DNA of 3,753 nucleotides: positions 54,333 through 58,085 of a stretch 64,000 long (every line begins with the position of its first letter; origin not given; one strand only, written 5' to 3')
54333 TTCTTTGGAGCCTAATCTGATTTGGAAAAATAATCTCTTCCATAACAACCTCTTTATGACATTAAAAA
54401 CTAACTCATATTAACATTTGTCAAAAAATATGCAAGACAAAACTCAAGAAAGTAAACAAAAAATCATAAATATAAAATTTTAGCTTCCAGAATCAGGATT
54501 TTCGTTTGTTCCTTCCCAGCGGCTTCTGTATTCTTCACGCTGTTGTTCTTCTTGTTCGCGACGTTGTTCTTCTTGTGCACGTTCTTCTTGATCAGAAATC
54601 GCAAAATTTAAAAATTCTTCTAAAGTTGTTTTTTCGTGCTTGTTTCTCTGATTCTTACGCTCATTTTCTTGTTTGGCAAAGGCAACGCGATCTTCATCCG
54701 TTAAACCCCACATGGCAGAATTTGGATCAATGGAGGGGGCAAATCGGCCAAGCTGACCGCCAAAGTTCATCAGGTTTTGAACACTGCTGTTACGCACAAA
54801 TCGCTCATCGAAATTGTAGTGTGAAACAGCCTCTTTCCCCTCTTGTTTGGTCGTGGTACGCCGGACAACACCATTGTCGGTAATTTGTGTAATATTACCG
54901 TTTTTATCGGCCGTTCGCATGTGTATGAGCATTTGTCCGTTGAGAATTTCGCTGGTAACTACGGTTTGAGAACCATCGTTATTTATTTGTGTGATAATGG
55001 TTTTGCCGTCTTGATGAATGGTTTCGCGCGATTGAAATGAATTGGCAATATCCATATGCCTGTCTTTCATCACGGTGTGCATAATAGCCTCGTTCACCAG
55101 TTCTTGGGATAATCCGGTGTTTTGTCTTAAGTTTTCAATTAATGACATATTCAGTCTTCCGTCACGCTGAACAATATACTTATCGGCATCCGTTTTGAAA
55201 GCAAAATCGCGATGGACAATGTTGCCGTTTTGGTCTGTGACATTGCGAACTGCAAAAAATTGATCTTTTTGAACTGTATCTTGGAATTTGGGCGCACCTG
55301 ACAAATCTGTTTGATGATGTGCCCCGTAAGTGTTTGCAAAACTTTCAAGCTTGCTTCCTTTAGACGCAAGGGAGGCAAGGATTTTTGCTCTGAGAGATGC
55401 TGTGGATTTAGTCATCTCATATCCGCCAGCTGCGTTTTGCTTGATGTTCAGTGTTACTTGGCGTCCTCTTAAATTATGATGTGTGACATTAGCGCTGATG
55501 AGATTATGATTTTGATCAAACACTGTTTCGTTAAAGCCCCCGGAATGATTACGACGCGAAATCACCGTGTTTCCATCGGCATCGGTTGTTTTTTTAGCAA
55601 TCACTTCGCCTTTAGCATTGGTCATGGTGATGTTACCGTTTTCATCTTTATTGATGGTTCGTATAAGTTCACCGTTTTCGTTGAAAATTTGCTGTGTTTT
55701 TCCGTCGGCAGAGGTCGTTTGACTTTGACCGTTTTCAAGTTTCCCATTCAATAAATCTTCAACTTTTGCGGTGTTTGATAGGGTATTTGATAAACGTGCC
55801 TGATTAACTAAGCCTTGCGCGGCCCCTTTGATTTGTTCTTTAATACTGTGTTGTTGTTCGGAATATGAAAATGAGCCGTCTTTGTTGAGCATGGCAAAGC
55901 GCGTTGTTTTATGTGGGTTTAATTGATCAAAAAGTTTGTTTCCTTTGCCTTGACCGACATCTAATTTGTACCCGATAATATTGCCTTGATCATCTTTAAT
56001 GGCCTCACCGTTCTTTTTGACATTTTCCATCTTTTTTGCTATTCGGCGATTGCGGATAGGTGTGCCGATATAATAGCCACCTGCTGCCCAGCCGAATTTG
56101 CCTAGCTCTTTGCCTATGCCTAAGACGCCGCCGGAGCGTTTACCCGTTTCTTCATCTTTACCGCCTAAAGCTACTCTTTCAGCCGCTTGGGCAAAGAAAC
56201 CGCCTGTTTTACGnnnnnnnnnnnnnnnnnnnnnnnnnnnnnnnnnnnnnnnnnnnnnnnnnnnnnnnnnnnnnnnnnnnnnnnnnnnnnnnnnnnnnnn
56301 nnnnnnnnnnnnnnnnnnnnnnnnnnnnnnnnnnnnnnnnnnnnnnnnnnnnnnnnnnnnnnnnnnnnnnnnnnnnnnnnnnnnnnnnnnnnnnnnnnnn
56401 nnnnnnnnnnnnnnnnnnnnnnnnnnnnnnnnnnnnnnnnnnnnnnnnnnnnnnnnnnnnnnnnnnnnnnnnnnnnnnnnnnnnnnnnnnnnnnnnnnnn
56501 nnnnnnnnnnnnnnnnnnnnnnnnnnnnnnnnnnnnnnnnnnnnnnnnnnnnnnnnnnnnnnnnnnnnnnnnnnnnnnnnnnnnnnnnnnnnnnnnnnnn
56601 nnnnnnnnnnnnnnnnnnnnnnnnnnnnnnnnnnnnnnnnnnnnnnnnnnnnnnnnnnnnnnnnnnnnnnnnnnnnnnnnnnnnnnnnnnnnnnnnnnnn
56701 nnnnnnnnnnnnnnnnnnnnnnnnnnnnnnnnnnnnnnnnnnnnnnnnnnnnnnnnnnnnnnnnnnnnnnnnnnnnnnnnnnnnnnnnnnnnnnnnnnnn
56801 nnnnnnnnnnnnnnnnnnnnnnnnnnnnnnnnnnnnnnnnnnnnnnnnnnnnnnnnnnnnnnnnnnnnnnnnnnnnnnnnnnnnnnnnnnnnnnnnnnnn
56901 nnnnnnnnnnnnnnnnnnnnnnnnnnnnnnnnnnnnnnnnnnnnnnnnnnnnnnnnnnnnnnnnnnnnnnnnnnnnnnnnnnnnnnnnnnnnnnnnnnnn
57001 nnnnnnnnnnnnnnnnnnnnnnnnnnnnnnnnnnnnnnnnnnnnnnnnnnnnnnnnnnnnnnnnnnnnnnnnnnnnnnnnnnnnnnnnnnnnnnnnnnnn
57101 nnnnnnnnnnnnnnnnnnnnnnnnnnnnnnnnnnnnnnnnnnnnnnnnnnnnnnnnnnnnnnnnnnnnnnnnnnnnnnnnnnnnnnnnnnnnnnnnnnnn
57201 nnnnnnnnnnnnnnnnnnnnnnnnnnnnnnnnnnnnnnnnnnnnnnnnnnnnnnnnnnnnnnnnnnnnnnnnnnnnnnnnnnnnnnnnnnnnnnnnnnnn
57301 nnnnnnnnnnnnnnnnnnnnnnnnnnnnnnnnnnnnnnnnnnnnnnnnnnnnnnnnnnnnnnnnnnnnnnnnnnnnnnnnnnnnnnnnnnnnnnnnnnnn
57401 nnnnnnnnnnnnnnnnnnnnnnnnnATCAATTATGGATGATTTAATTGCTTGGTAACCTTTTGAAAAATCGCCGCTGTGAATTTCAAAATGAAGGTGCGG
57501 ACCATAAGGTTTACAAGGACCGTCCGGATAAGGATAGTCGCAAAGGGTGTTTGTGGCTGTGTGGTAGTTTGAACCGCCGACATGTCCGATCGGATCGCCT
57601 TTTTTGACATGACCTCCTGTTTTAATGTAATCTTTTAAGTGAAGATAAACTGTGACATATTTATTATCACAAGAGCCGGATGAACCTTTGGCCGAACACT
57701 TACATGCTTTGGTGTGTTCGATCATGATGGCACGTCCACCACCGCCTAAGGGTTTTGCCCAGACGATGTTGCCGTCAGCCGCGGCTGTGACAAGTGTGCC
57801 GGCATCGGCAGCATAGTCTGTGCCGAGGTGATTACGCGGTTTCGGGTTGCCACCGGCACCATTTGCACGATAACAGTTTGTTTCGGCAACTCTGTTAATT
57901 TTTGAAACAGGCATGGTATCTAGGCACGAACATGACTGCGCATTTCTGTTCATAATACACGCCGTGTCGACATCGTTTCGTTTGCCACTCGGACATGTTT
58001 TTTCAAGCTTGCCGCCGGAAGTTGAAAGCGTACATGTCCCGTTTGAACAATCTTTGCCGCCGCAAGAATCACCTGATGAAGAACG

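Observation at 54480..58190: M23 (LytM-type) peptidase fused in one ORF to a VirB6-like channel subunit and a YD-like tail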

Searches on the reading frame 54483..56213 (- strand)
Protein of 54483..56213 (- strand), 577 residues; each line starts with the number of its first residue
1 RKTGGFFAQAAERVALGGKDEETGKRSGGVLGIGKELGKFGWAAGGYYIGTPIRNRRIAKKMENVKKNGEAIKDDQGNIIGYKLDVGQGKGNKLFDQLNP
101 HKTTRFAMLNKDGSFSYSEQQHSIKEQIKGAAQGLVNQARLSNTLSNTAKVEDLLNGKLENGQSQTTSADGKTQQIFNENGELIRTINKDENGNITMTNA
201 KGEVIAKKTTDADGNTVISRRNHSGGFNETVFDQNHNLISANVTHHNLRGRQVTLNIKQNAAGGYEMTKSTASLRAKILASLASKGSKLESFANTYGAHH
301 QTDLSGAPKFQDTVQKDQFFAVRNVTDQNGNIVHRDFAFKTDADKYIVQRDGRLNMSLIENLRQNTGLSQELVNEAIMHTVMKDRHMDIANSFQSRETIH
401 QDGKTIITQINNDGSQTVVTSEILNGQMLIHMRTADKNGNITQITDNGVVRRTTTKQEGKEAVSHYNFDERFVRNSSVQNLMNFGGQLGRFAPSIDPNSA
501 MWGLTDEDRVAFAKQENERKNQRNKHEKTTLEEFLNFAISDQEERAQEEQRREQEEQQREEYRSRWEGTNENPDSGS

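Call 45: predict_structure(alignment_id=A4)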
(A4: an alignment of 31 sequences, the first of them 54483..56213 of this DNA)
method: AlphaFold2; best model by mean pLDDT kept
length: 577 residues; sequences in the alignment: 31
mean_pLDDT: 81.2   pTM: 0.57
mean pLDDT of the five models: 81.2, 79.6, 79.5, 76.5, 76.2
residues with pLDDT >= 90: 242; 70-90: 219; 50-70: 63; < 50: 53
segments of 3 or more residues with pLDDT < 50: 1-19, 26-49, 89-92, 572-577
pLDDT, mean of each block of 10 residues (from residue 1): 40 43 48 34 43 76 89 84 73 53 80 78 66 79 94 95 96 97 97 96 97 96 91 95 89 90 84 81 86 71 67 79 79 86 83 90 85 93 92 89 89 91 93 92 94 92 93 87 90 91 92 94 74 70 66 87 74 45
secondary structure, 60 per line:
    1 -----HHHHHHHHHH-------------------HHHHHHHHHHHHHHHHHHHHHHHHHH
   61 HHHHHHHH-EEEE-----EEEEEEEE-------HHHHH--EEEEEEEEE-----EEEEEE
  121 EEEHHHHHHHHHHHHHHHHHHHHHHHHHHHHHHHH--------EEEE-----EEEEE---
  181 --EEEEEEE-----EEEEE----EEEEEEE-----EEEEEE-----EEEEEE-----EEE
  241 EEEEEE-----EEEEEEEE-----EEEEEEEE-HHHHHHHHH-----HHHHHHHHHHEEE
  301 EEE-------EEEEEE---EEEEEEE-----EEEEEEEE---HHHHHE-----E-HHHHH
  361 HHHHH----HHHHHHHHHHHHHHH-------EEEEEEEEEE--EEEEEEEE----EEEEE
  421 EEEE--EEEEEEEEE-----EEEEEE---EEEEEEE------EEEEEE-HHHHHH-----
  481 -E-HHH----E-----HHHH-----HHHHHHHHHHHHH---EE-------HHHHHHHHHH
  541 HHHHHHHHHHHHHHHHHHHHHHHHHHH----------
elements in order: H6-15 H35-68 E70-73 E79-86 H94-98 E101-109 E115-123 H124-155 E164-167 E173-177 E183-189 E195-199 E204-210 E216-221 E227-232 E238-246 E252-259 E265-272 H274-282 H288-297 E298-303 E311-316 E320-326 E332-339 H343-347 H356-365 H370-384 E392-401 E404-411 E416-424 E427-435 E441-446 E450-456 E463-468 H470-475 H497-500 H506-518 H531-567

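Call 51: fold_search(model_id=the predicted structure, library=pdb)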
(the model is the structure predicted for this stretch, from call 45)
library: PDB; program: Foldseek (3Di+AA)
matches with E <= 10: 825; with E <= 0.001: 32
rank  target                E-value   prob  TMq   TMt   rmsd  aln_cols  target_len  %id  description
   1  8xwg                  1.7e-06  1.00  0.16  0.25  28.0       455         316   10  OspA variants for thioflavin-T binding (released 2024-11-27)
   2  2fkj_A                1.8e-06  1.00  0.13  0.18  30.7       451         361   11  The crystal structure of engineered OspA (released 2006-11-21)
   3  3ec5                  2.1e-06  1.00  0.12  0.18  31.7       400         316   12  The crystal structure of Thioflavin-T (ThT) binding OspA mutant (released 2009-02-03)
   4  2hkd                  3.3e-06  1.00  0.10  0.16  27.2       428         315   11  The crystal structure of engineered OSPA (released 2006-11-21)
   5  5z1o_A                6.2e-06  0.99  0.11  0.18  31.5       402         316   12  Crystal structure of an OspA mutant (released 2019-01-02)
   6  2oy8                  8.8e-06  0.99  0.12  0.19  30.0       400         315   12  The crystal structure of OspA mutant (released 2008-03-04)
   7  3cka_B                1.1e-05  1.00  0.15  0.23  28.6       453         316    9  The crystal structure of OspA mutant (released 2009-03-17)
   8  9jsa_A                1.3e-05  1.00  0.15  0.24  29.1       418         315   11  CatPSAM-H8 (released 2025-10-01)
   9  5ys7                  1.5e-05  1.00  0.15  0.23  31.0       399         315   12  Crystal structure of an OspA mutant (released 2018-11-14)
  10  3cka_A                1.8e-05  1.00  0.14  0.21  32.0       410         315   11  The crystal structure of OspA mutant (released 2009-03-17)
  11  8qjc                  3.0e-05  0.44  0.08  0.06  30.6       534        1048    9  T6SS-linked Rhs repeat protein - Salmonella bongori Rhs-core domain with toxin domain (released 2024-09-25)
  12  8q83_C                3.2e-05  0.94  0.10  0.15  28.3       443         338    7  Photorhabdus laumondii lectin PLL5 in complex with alpha-methyl-fucoside (released 2025-03-05)
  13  6l7i_G                3.9e-05  0.77  0.11  0.09  30.4       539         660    9  Signal substraction of TcdB1-TccC2 and part of TcdA1 (released 2021-03-31)
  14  2af5                  4.1e-05  1.00  0.14  0.23  28.1       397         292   12  2.5A X-ray Structure of Engineered OspA protein (released 2006-08-01)
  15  8q83_B                4.8e-05  0.90  0.10  0.15  28.4       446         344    7  Photorhabdus laumondii lectin PLL5 in complex with alpha-methyl-fucoside (released 2025-03-05)
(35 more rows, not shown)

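Call 73: search_protein_families(library=pfam, proteins=[window:54483-56213:-], max_evalue=10)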
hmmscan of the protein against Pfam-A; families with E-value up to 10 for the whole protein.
window:54483-56213:- (577 aa): 8 families
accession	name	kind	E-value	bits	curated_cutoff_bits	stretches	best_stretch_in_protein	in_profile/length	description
PF16967.11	TcfC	-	0.02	14.9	29.4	1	387-443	5-60/68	E-set like domain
PF11974.14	bMG3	-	0.028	14.8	34.9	1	193-224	31-62/103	Bacterial alpha-2-macroglobulin MG3 domain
PF14220.11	DUF4329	-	0.12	12.8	28.6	1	257-325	26-94/116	Domain of unknown function (DUF4329)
PF23321.1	R1_ABCA1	-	0.14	12.7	27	1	69-103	30-64/75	ABCA1-like, C-terminal R1 regulatory domain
PF11589.14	DUF3244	-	0.57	10.6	25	0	176-212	25-61/96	Domain of unknown function (DUF3244)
PF13154.11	DUF3991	-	0.96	10.4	24.5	0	242-270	41-68/74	Protein of unknown function (DUF3991)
PF17936.7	Big_6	-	2.1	9.1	27.6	1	191-216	23-73/83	Bacterial Ig domain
PF05593.20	RHS_repeat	-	2.5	9.1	22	0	436-448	2-15/38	RHS Repeat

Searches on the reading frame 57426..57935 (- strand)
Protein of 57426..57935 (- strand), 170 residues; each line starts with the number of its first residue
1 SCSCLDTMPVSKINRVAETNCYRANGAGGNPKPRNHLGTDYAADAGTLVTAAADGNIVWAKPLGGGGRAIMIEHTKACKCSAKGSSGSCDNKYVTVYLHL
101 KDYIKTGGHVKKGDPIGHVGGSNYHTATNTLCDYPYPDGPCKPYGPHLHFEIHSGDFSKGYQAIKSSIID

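Call 19: search_solved_structures(query=window:57426-57935:-, max_evalue=0.001, show_alignments=2)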
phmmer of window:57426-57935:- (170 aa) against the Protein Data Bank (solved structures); distinct sequences matched with E-value up to 0.001: 2.
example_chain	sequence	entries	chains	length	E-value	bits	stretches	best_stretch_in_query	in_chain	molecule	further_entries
3slu_A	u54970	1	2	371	2.3e-07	34.3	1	34-128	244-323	M23 peptidase domain protein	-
6muk_A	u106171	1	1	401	3.2e-07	33.8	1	34-128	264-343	Peptidase M23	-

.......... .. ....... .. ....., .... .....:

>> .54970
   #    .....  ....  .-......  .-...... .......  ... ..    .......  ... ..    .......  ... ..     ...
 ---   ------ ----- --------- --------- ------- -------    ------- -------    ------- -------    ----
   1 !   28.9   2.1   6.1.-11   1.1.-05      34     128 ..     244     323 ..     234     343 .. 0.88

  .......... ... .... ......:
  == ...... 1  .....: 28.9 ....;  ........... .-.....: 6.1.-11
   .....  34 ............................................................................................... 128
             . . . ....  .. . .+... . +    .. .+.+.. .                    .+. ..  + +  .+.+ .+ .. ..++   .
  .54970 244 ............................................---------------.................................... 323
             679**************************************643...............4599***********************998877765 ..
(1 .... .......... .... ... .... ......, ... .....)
